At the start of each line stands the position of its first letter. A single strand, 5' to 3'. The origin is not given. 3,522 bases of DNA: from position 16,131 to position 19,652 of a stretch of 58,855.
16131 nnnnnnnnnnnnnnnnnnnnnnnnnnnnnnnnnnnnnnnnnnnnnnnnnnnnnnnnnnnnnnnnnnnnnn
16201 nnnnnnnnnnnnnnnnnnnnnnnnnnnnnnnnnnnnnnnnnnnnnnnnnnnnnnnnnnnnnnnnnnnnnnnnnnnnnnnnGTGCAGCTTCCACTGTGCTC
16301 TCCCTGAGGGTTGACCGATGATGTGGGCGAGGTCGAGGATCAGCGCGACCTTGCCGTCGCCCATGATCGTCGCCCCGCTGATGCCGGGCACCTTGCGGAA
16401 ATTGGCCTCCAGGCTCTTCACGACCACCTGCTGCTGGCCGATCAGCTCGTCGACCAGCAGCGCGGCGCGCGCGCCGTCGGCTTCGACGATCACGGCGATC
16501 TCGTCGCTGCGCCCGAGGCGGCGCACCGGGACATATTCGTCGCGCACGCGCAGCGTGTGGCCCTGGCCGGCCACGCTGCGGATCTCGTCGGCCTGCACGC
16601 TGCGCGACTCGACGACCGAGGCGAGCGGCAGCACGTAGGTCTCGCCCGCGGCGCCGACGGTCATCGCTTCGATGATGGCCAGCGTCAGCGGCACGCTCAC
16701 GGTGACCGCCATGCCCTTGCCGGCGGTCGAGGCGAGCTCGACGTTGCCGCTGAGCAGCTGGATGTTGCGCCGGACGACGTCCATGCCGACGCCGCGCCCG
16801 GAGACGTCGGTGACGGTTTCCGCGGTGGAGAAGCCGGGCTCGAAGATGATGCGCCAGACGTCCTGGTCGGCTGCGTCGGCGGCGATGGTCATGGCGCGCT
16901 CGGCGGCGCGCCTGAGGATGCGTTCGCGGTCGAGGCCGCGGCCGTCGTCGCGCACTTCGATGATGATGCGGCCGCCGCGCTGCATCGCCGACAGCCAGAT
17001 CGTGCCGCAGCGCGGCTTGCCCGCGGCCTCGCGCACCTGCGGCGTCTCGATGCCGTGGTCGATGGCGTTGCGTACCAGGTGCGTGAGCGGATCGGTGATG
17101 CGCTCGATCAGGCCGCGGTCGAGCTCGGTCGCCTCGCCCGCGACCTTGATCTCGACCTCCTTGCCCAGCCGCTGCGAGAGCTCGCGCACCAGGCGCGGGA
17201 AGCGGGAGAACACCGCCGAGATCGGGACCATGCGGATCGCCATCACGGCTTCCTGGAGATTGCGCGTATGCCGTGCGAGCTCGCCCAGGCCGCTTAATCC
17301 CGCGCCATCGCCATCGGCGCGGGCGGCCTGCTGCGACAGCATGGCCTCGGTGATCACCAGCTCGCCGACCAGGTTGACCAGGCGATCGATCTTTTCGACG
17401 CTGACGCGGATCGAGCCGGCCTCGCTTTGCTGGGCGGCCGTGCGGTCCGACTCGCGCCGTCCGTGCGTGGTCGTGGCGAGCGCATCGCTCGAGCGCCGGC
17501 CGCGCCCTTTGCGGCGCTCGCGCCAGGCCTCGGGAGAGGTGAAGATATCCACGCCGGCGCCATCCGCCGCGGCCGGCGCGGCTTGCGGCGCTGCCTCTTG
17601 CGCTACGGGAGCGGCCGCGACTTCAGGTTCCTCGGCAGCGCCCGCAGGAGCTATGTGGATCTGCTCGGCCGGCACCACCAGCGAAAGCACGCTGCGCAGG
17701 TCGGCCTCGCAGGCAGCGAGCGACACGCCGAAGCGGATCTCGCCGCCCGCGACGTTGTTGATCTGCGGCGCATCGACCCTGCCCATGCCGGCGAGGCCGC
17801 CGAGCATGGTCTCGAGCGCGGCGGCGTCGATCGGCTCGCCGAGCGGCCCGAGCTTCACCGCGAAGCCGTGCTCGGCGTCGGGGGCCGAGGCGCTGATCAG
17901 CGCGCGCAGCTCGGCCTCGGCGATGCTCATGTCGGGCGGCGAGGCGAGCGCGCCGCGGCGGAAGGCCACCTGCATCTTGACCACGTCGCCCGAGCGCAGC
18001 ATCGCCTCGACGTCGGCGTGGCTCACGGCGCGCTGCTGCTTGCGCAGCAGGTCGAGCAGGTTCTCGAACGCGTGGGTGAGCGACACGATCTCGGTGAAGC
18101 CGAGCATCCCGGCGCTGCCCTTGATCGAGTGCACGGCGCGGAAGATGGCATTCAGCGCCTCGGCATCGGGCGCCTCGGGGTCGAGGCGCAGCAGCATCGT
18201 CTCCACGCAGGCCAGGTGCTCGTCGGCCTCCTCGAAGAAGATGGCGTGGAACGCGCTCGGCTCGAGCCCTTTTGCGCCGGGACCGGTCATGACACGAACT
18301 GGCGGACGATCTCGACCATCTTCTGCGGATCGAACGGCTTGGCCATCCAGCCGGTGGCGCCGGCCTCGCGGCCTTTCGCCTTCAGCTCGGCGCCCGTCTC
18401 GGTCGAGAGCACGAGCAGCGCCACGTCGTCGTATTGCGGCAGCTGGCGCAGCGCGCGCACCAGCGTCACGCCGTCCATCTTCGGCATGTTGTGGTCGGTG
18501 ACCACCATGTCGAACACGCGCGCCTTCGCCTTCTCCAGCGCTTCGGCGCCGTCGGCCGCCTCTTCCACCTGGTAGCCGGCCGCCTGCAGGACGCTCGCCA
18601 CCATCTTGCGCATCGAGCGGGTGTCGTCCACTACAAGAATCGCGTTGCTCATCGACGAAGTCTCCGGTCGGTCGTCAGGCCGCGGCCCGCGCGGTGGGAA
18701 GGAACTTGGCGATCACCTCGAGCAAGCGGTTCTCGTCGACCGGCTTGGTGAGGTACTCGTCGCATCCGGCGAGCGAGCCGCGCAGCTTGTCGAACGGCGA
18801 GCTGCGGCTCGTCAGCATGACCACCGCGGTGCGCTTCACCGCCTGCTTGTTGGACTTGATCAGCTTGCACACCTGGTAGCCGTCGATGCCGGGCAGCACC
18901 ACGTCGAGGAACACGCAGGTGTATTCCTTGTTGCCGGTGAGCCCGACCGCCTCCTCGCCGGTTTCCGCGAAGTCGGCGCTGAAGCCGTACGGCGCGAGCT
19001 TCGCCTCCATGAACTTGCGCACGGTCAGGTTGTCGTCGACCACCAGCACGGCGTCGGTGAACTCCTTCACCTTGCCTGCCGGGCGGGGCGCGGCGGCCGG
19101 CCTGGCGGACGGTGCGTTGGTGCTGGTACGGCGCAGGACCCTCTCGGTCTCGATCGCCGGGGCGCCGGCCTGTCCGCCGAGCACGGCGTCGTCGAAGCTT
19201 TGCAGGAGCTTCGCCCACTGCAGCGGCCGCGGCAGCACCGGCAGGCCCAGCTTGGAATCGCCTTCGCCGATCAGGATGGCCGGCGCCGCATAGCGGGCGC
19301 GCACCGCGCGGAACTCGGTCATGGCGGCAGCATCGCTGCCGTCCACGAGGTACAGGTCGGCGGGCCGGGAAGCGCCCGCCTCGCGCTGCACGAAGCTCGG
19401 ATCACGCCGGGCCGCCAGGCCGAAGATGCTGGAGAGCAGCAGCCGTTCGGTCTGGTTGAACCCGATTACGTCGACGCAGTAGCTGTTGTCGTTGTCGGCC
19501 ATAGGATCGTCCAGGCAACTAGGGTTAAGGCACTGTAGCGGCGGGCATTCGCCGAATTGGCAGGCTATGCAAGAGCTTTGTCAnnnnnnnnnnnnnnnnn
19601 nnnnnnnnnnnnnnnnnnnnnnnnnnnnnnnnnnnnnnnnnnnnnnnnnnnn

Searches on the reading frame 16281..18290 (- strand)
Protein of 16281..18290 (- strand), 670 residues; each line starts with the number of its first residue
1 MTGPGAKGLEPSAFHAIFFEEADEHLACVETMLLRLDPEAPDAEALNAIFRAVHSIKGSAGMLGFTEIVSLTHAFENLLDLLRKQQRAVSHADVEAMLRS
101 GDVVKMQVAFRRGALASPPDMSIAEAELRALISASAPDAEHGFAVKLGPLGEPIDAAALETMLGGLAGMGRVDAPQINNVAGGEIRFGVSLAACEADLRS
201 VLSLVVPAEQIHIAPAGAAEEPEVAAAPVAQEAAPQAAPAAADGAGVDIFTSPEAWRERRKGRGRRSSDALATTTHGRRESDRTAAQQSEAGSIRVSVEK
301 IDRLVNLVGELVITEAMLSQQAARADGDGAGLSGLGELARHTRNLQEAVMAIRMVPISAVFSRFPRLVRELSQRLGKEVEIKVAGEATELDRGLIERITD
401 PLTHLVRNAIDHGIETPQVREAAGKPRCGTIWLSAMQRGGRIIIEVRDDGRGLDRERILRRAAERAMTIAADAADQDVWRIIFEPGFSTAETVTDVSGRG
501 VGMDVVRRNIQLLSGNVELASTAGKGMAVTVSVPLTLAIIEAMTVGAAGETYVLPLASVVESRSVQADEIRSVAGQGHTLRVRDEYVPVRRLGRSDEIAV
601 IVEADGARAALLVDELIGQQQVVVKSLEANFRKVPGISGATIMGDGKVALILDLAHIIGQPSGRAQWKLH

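Call 24: search_protein_families(library=pfam, proteins=[window:16281-18290:-], max_evalue=0.001)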
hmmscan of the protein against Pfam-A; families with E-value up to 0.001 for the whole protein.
window:16281-18290:- (670 aa): 4 families
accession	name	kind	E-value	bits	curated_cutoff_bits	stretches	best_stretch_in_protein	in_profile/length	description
PF01584.24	CheW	-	2.6e-21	76.1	23.5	1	542-659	2-135/138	CheW-like domain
PF02895.20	H-kinase_dim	-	5.3e-18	65.7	23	1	293-352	3-68/68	Signal transducing histidine kinase, homodimeric domain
PF02518.31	HATPase_c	-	2.6e-17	63.7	26.4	1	400-536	4-110/111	Histidine kinase-, DNA gyrase B-, and HSP90-like ATPase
PF01627.28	Hpt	-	2.3e-16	60.3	24.6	1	16-96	4-73/84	Hpt domain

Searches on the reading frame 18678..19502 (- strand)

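Call 8: search_protein_families(library=pfam, proteins=[window:18678-19502:-], max_evalue=0.01)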
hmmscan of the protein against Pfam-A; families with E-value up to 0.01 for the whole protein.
window:18678-19502:- (275 aa): 1 family
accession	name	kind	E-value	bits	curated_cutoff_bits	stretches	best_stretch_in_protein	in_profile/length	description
PF00072.30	Response_reg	-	1.1e-22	80.8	30.2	1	152-264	1-110/111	Response regulator receiver domain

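Call 82: search_protein_families(library=ncbifam, proteins=[window:18678-19502:-], max_evalue=0.001)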
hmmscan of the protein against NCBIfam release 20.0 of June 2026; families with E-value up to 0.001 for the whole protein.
window:18678-19502:- (275 aa): 85 families (the best 25 are shown)
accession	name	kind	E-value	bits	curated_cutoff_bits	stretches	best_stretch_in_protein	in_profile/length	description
NF007135.0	PRK09581.1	equivalog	6.6e-25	87.8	474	1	149-262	2-114/457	PleD family two-component system response regulator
TIGR01387.1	cztR_silR_copR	subfamily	3.3e-20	72.7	279.2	1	152-271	1-117/218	heavy metal response regulator transcription factor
NF040689.1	MtrAB_MtrA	equivalog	7.9e-19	67.9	300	1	152-264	1-109/219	MtrAB system response regulator MtrA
NF008318.0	PRK11107.1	equivalog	1.6e-18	66.2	890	1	144-272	662-789/920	two-component sensor histidine kinase BarA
NF045944.1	ResRegRpaBCyano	equivalog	2.1e-18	66.5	330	1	153-265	1-109/229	response regulator transcription factor RpaB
NF041733.1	resp_reg_CseB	equivalog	2.7e-18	66.2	350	1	151-268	2-115/228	two-component system response regulator CseB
NF007005.1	PRK09468.1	equivalog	1.5e-17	63.8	331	1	150-265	4-116/237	osmolarity response regulator transcription factor OmpR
NF053854.1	RespRegPhoBBctds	equivalog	3.9e-17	62.3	270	1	152-256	1-103/225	two-component system response regulator PhoB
TIGR02154.1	PhoB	equivalog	4.6e-17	62.1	296.2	1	150-265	3-117/226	phosphate regulon transcriptional regulator PhoB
NF045991.1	RespRegCtrARhodob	equivalog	5e-17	62.4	350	1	152-264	3-112/224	response regulator transcription factor CtrA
NF008567.0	PRK11517.1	equivalog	1.8e-16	60.2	353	1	152-262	3-109/223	response regulator transcription factor HprR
NF033117.2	vanR_ACDEGLN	exception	5.3e-16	58.9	350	1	152-266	1-108/226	VanR-ABDEGLN family response regulator transcription factor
NF040534.1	resp_reg_YycF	equivalog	7.6e-16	58.1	340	1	152-262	3-109/231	response regulator YycF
NF012023.0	PRK15479.1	equivalog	2.4e-15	56.7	337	1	152-260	3-108/224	transcriptional regulator TctD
NF041734.1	resp_reg_RppA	equivalog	6.9e-15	55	250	1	152-262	3-112/229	two-component system response regulator RppA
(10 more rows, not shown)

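Call 83: search_protein_families(library=padloc, proteins=[window:18678-19502:-], max_evalue=0.001)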
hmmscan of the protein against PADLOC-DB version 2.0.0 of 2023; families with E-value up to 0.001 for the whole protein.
window:18678-19502:- (275 aa): 0 families
